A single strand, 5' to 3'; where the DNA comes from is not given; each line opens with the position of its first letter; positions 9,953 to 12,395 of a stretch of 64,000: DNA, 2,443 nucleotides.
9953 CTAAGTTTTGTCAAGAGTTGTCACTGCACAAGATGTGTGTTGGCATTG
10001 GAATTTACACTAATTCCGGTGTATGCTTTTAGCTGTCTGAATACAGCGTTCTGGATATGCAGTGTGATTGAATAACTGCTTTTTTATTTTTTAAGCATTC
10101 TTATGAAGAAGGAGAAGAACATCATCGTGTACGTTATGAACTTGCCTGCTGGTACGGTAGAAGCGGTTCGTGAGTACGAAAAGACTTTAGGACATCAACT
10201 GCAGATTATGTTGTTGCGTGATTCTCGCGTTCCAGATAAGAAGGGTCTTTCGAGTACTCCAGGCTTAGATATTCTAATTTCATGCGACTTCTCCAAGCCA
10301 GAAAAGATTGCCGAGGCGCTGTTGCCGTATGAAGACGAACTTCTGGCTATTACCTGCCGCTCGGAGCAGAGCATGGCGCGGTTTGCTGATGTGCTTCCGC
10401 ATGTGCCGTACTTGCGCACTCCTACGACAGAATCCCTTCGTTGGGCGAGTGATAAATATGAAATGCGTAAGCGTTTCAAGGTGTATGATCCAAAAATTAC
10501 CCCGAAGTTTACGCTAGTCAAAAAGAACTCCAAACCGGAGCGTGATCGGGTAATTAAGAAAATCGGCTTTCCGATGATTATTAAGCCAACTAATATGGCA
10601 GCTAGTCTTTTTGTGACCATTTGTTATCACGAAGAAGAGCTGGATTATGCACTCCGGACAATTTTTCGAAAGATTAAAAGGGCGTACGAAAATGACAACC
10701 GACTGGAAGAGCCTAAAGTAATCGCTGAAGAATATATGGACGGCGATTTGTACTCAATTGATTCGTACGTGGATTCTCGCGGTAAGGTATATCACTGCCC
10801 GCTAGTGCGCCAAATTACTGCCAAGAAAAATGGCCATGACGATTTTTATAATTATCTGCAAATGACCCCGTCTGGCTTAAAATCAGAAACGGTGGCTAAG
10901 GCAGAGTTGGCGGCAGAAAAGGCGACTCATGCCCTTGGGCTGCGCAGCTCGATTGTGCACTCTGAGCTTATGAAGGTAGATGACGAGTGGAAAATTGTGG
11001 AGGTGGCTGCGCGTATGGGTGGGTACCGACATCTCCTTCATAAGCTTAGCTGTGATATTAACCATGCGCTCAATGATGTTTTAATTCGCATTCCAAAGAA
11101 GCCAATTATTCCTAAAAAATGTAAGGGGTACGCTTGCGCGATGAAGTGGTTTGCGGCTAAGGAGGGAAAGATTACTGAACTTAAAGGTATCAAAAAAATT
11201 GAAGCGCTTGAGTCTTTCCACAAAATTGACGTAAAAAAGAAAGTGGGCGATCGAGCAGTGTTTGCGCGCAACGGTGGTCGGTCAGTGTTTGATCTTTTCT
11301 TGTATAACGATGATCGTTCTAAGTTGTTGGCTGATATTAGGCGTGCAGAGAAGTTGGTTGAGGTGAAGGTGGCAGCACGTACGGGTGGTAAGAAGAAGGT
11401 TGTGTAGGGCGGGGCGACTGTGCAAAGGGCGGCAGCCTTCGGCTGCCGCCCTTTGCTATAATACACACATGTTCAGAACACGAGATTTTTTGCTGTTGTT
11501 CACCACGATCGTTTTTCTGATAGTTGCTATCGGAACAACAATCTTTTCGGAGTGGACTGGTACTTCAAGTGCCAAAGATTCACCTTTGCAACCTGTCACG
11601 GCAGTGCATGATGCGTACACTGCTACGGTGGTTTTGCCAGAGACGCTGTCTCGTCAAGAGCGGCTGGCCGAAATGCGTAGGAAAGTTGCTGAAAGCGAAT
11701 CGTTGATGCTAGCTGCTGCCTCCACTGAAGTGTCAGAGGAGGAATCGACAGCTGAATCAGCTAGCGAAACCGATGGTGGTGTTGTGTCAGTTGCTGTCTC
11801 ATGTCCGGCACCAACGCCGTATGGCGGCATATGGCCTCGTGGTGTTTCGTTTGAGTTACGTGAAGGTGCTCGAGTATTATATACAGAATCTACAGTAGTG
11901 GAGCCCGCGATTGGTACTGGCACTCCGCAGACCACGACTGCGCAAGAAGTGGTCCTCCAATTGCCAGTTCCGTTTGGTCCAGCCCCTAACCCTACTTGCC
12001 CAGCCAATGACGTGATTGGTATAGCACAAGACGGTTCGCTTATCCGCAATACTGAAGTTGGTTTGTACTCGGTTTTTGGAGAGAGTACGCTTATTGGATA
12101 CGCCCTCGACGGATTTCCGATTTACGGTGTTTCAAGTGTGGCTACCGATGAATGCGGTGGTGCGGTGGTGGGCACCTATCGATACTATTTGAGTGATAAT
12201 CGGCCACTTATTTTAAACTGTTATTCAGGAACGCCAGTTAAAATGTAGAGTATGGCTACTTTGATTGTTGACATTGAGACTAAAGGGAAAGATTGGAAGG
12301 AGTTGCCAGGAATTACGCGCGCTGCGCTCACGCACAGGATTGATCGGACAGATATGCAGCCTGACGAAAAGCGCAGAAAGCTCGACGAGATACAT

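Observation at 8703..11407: Mur-ligase-like gene plus ATP-grasp ligase gene: possible split, order-reversed cyanophycin-synthetase-like or novel peptide-forming system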

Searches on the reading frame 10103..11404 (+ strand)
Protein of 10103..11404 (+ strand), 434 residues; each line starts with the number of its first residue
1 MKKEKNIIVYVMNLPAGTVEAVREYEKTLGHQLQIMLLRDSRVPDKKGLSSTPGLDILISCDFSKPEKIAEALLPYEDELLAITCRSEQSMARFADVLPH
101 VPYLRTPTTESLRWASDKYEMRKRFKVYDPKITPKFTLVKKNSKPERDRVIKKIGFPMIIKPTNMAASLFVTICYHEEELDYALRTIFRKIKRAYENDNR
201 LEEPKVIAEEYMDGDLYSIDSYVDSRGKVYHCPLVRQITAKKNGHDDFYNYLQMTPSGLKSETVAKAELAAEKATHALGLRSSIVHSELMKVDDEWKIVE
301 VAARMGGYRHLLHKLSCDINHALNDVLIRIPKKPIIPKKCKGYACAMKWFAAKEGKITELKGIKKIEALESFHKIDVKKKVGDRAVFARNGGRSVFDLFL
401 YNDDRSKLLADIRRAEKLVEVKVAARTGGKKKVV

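Call 3: search_protein_families(library=pfam, proteins=[window:10103-11404:+], max_evalue=1)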
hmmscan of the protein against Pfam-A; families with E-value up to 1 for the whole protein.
window:10103-11404:+ (434 aa): 7 families
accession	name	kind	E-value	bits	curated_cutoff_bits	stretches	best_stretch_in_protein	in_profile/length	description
PF13535.11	ATP-grasp_4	-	8.5e-21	74.7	27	1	154-308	1-156/160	ATP-grasp domain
PF18603.7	LAL_C2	-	5.6e-05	23.8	29.4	1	349-423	2-77/78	L-amino acid ligase C-terminal domain 2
PF07478.18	Dala_Dala_lig_C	-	7.8e-05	22.7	24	1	139-272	15-133/204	D-ala D-ala ligase C-terminus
PF02655.19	ATP-grasp_3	-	0.00011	22.8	23.2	1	115-307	1-159/160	ATP-grasp domain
PF02222.28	ATP-grasp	-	0.00021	21.4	27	1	133-304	10-162/179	ATP-grasp domain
PF01071.24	GARS_A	-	0.0022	18.3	27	1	142-226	24-103/194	Phosphoribosylglycinamide synthetase, ATP-grasp (A) domain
PF02786.22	CPSase_L_D2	-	0.011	15.8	19.8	1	117-200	1-83/211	Carbamoyl-phosphate synthase L chain, ATP binding domain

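Call 4: search_protein_families(library=ncbifam, proteins=[window:10103-11404:+], max_evalue=1)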
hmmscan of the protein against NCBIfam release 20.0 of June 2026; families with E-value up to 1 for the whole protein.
window:10103-11404:+ (434 aa): 36 families (the best 25 are shown)
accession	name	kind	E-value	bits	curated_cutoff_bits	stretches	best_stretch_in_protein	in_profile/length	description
NF005543.0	PRK07206.1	subfamily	8.7e-18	64.2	302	1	116-419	107-408/416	hypothetical protein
NF002563.0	PRK02186.1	subfamily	3.9e-12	45.3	625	1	57-356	49-329/890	argininosuccinate lyase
NF053745.1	AAntcapLigBacD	equivalog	2.7e-11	42.6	850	1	82-329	102-355/471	alanine--anticapsin ligase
NF009404.0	PRK12767.1-3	equivalog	8.6e-09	34.7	316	1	152-322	143-301/344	carbamoyl phosphate synthase-like protein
NF002527.0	PRK01966.1-3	equivalog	9.2e-09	34.9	310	1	101-273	103-257/332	D-alanine--D-alanine ligase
TIGR01205.1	D_ala_D_alaTIGR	subfamily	2.7e-08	33.2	245.65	1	101-269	91-241/318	D-alanine--D-alanine ligase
NF002378.0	PRK01372.1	subfamily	3.2e-06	26.1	243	1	116-301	99-267/305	D-alanine--D-alanine ligase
NF009406.0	PRK12767.1-5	equivalog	5.7e-06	25.6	271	1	109-321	105-285/327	carbamoyl phosphate synthase-like protein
TIGR03909.1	pyrrolys_PylC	equivalog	6.9e-06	25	248.3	1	154-305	123-253/374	3-methylornithine--L-lysine ligase PylC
NF041595.1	dap_A_syn_DdaF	equivalog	7.2e-06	25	840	1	70-307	70-294/424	dapdiamide A synthase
NF009402.0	PRK12767.1-1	equivalog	0.0001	21.2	218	1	114-190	112-183/329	carbamoyl phosphate synthase-like protein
NF006766.0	PRK09288.1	equivalog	0.00019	20.3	339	1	107-304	103-284/396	formate-dependent phosphoribosylglycinamide formyltransferase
TIGR01142.1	purT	equivalog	0.00023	20.2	502.15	1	133-304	116-271/380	phosphoribosylglycinamide formyltransferase 2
NF011170.0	PRK14572.1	equivalog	0.00048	19.3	489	1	101-190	115-206/351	D-alanyl-alanine synthetase A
NF002526.0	PRK01966.1-2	equivalog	0.00052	19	449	1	134-189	152-211/362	D-alanine--D-alanine ligase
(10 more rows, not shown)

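Call 6: search_solved_structures(query=window:10103-11404:+, max_evalue=1, show_alignments=2)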
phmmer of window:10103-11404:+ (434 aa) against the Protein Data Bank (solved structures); distinct sequences matched with E-value up to 1: 25.
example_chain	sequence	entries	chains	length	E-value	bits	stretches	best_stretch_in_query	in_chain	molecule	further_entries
3wnz_A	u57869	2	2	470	7.9e-10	41.8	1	62-311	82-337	Alanine-anticapsin ligase BacD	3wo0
3vmm_A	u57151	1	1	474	8e-10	41.8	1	62-311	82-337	Alanine-anticapsin ligase BacD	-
3vot_A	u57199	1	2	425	1.3e-09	41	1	151-381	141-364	L-amino acid ligase, BL00235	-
3wo1_A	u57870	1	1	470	2.2e-09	40.3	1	62-311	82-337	Alanine-anticapsin ligase BacD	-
4dim_A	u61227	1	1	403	7.9e-08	35.2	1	61-307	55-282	Phosphoribosylglycinamide synthetase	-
3r23_A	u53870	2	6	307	0.0043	19.6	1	123-189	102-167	D-alanine--D-alanine ligase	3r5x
30vh_A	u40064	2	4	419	0.0085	18.6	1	108-310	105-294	L-amino acid ligase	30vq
2xcl_A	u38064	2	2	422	0.0091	18.5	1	145-327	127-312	PHOSPHORIBOSYLAMINE--GLYCINE LIGASE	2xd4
2pvp_A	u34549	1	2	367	0.01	18.3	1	148-192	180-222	D-alanine-D-alanine ligase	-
8fff_A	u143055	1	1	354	0.065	15.7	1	101-193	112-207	D-alanine--D-alanine ligase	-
2i80_A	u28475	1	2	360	0.067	15.7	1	101-193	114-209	D-alanine-D-alanine ligase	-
2i87_A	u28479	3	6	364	0.068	15.6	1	101-193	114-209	D-alanine-D-alanine ligase | D-alanine--D-alanine ligase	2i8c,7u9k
3n8d_A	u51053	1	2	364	0.073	15.6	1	101-192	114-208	D-alanine--D-alanine ligase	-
2vpq_A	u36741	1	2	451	0.15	14.5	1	139-203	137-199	ACETYL-COA CARBOXYLASE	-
7r8p_A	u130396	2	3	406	0.21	14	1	132-201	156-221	ATP-grasp domain-containing protein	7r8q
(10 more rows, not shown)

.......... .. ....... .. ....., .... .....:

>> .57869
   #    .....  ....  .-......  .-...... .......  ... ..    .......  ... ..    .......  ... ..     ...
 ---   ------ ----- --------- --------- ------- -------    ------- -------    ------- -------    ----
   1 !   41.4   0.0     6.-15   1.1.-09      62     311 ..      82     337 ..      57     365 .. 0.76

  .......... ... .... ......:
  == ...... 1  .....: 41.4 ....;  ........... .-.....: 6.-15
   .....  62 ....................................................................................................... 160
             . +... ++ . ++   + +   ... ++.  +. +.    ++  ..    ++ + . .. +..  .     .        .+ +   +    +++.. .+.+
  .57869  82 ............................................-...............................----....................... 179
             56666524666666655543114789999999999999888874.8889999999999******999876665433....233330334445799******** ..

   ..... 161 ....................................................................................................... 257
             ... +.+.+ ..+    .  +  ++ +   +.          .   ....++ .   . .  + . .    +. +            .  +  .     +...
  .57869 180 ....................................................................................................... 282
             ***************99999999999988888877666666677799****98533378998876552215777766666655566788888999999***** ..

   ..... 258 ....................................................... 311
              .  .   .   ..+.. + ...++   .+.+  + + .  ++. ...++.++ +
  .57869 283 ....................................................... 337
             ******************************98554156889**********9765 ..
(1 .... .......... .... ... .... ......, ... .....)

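Call 13: find_homologous_proteins(query=window:10103-11404:+)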
Query window:10103-11404:+ (434 aa): 1224 proteins with E <= 0.001 among 7567 candidates; the best 120 are listed.
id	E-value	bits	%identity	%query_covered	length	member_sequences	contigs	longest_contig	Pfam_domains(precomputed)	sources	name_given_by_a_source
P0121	3.0e-288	974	100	100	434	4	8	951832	PF13535.12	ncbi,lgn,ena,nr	ncbi:ATP-grasp domain-containing protein [Candidatus Kaiserbacteria bacterium]|nr:ATP-grasp domain-c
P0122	1.3e-240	817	83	99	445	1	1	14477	PF13535.12,PF07478.19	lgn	-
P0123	6.5e-240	815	83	98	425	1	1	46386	PF13535.12,PF02222.28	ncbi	-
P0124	5.7e-236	802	80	99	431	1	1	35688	PF13535.12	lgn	-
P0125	3.0e-235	799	80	98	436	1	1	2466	PF13535.12,PF02655.20,PF18603.8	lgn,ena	-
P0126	2.1e-234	796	79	98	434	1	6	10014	PF13535.12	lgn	-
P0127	1.1e-227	774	78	99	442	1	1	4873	PF13535.12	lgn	-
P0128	4.4e-227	772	80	96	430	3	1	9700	PF13535.12,PF02786.23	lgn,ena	-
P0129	4.5e-226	769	77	99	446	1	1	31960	PF13535.12,PF18603.8,PF07478.19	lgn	-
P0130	1.9e-225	767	77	98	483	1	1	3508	PF13535.12,PF02786.23,PF01071.25,PF07478.19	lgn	-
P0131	3.1e-224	763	78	97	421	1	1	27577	PF13535.12,PF07478.19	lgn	-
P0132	5.3e-223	759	73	100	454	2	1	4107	PF13535.12,PF02786.23,PF02655.20,PF07478.19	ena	-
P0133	9.9e-223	758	75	98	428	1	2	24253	PF13535.12,PF07478.19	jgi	jgi:biotin carboxylase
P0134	1.0e-222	758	76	99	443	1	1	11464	PF13535.12,PF07478.19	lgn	-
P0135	3.5e-222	756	78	97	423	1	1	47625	PF13535.12,PF07478.19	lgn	-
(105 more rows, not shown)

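Call 28: find_related_loci(query=A2, collection=metagenome_contigs, flank=8000)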
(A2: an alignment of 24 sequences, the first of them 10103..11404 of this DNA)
Query A2 (434 aa) in metagenome_contigs; peptide patterns used: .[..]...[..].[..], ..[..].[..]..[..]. (x = any residue, [..] = any of these).
415 stretches matched a pattern; 230 encode a relative of the query (tblastn E <= 1e-3); the best 80 are kept; 80 distinct loci.
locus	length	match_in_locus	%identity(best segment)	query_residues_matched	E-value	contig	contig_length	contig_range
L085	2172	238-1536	74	1-433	0e+0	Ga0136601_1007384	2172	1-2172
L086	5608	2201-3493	74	1-431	0e+0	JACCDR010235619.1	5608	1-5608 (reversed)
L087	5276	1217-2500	75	1-426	0e+0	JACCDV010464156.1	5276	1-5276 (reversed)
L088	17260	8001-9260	80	5-424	0e+0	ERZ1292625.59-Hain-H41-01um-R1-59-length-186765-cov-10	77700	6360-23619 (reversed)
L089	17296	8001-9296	75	1-432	0e+0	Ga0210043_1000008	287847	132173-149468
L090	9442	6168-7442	76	4-426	0e+0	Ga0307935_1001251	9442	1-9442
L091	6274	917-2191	76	4-426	0e+0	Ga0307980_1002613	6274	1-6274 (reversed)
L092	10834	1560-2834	75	4-426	0e+0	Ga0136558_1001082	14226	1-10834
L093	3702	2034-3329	75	1-432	0e+0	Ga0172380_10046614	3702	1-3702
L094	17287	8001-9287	74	1-429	0e+0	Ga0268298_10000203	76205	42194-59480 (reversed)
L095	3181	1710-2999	73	1-428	0e+0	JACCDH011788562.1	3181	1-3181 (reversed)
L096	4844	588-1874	73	2-430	0e+0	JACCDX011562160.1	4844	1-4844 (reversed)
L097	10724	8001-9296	72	1-430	0e+0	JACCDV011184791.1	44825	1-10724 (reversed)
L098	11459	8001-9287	73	2-430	0e+0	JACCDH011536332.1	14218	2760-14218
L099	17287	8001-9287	72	4-434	0e+0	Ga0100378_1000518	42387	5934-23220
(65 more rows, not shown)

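Call 31: find_encoding_contigs(protein=P0121, flank=6000, max_places=8)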
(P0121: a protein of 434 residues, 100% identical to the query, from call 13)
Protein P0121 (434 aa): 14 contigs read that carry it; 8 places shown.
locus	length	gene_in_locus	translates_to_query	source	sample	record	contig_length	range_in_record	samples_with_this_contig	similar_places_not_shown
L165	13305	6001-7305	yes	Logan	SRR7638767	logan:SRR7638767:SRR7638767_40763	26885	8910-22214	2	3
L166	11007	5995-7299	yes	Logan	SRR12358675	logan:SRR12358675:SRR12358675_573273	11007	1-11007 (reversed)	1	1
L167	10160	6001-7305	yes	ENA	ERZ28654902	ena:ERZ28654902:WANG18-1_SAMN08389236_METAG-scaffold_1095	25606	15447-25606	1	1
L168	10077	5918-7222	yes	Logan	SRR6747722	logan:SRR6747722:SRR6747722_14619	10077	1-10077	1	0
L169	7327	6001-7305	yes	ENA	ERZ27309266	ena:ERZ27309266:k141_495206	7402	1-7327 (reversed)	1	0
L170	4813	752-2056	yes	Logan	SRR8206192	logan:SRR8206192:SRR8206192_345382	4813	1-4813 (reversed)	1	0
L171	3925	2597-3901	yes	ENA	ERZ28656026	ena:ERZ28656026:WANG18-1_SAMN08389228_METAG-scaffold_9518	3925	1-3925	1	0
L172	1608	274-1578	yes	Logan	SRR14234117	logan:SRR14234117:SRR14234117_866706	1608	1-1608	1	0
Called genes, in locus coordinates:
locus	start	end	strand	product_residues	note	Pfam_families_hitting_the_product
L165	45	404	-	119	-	PF01219:DAGK_prokar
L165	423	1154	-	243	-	PF13489:Methyltransf_23, PF13847:Methyltransf_31, PF08241:Methyltransf_11, PF08242:Methyltransf_12, PF13649:Methyltransf_25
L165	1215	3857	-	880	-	PF00690:Cation_ATPase_N, PF00122:E1-E2_ATPase, PF13246:Cation_ATPase, PF00702:Hydrolase, PF08282:Hydrolase_3 (faint), PF00689:Cation_ATPase_C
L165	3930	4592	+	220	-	PF13098:Thioredoxin_2 (faint), PF13462:Thioredoxin_4, PF01323:DSBA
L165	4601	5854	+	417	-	PF08245:Mur_ligase_M, PF02875:Mur_ligase_C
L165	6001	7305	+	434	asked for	PF13535:ATP-grasp_4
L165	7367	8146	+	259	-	PF14240:YHYH (faint)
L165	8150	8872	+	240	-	PF13482:RNase_H_2 (weak), PF03104:DNA_pol_B_exo1 (weak), PF10108:DNA_pol_B_exo2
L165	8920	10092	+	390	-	-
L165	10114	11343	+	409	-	PF00232:Glyco_hydro_1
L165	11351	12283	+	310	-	PF00892:EamA (weak)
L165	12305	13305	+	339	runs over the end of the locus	PF02449:Glyco_hydro_42 (weak)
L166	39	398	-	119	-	PF01219:DAGK_prokar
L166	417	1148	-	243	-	PF13489:Methyltransf_23, PF13847:Methyltransf_31, PF08241:Methyltransf_11, PF08242:Methyltransf_12, PF13649:Methyltransf_25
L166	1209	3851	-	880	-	PF00690:Cation_ATPase_N, PF00122:E1-E2_ATPase, PF13246:Cation_ATPase, PF00702:Hydrolase, PF08282:Hydrolase_3 (faint), PF00689:Cation_ATPase_C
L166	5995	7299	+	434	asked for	PF13535:ATP-grasp_4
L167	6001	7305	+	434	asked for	PF13535:ATP-grasp_4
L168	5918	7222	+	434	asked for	PF13535:ATP-grasp_4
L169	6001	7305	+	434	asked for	PF13535:ATP-grasp_4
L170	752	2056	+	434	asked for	PF13535:ATP-grasp_4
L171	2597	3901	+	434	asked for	PF13535:ATP-grasp_4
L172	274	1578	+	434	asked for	PF13535:ATP-grasp_4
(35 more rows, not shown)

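Call 50: predict_structure(alignment_id=A2)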
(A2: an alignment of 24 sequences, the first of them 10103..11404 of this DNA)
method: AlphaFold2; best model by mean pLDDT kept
length: 434 residues; sequences in the alignment: 24
mean_pLDDT: 59.9   pTM: 0.45
mean pLDDT of the five models: 59.9, 56.0, 53.9, 50.3, 50.0
residues with pLDDT >= 90: 20; 70-90: 138; 50-70: 130; < 50: 146
segments of 3 or more residues with pLDDT < 50: 101-113, 165-169, 213-216, 219-258, 279-292, 301-341, 380-394, 426-434
pLDDT, mean of each block of 10 residues (from residue 1): 72 74 72 86 80 88 80 81 59 57 40 57 72 83 92 81 58 72 84 65 76 52 44 45 32 37 63 57 43 52 32 28 22 29 52 59 77 61 35 52 63 70 53 35
secondary structure, 60 per line:
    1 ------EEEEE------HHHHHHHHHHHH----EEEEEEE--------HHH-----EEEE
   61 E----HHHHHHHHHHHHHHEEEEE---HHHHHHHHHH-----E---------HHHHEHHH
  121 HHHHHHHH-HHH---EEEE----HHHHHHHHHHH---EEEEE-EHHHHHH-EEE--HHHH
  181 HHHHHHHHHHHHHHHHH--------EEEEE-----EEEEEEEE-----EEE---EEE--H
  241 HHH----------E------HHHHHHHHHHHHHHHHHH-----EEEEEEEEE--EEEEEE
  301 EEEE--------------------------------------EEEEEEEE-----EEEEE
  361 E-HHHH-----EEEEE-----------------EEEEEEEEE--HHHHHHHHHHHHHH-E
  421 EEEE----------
elements in order: E7-11 H18-29 E34-40 E57-61 H66-79 E80-84 H88-97 H113-116 H118-128 E136-139 H144-154 E158-162 H165-170 E172-174 H177-197 E206-210 E216-223 E229-231 E235-237 H240-243 H261-278 E284-292 E295-304 E343-350 E356-361 H363-366 E372-376 E394-402 H405-418 E420-424

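Call 53: search_solved_structures(query=A2, max_evalue=0.001)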
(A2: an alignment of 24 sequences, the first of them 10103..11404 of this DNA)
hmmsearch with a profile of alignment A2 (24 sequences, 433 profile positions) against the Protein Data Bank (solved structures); distinct sequences matched with E-value up to 0.001: 12.
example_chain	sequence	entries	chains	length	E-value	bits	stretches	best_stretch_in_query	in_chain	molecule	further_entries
3wnz_A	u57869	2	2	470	3.3e-14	56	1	36-311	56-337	Alanine-anticapsin ligase BacD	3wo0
3vmm_A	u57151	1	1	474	3.3e-14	56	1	36-311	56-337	Alanine-anticapsin ligase BacD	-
3wo1_A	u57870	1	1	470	1e-13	54.3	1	36-311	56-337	Alanine-anticapsin ligase BacD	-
3vot_A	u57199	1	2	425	3.7e-11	45.9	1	152-391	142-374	L-amino acid ligase, BL00235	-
4dim_A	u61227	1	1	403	1.6e-10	43.8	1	104-307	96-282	Phosphoribosylglycinamide synthetase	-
8fff_A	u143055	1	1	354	0.00061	22.1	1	100-192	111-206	D-alanine--D-alanine ligase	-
2i80_A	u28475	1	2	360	0.00063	22.1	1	100-192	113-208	D-alanine-D-alanine ligase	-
3n8d_A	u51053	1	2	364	0.00064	22.1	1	100-192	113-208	D-alanine--D-alanine ligase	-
2i87_A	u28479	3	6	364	0.00064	22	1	100-192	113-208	D-alanine-D-alanine ligase | D-alanine--D-alanine ligase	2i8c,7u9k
30vh_A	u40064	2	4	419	0.00064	22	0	116-208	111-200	L-amino acid ligase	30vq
1bxr_A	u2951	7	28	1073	0.00068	22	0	115-183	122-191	CARBAMOYL-PHOSPHATE SYNTHASE | CARBAMOYL PHOSPHATE SYNTHETASE: LARGE SUBUNIT | CARBAMOYL PHOSPHATE SYNTHETASE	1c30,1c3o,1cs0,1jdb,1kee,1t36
1ce8_A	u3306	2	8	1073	0.00068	22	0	115-183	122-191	PROTEIN (CARBAMOYL-PHOSPHATE SYNTHASE) | carbamoyl phosphate synthetase large chain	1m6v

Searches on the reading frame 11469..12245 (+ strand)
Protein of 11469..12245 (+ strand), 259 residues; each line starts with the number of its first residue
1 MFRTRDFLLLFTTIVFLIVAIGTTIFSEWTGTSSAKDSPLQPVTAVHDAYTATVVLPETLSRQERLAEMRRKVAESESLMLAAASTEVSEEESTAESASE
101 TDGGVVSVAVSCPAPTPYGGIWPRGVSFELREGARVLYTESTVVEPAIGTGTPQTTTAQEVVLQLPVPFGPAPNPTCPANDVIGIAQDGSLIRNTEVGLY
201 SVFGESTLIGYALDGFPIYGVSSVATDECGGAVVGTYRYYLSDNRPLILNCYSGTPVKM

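Call 70: search_protein_families(library=pfam, max_evalue=0.001, proteins=[window:11469-12245:+])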
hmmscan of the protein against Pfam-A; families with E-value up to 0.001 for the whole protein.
window:11469-12245:+ (259 aa): 1 family
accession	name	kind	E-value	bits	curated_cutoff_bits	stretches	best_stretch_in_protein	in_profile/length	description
PF14240.11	YHYH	-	1.1e-06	29.3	25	1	205-226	93-114/193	YHYH protein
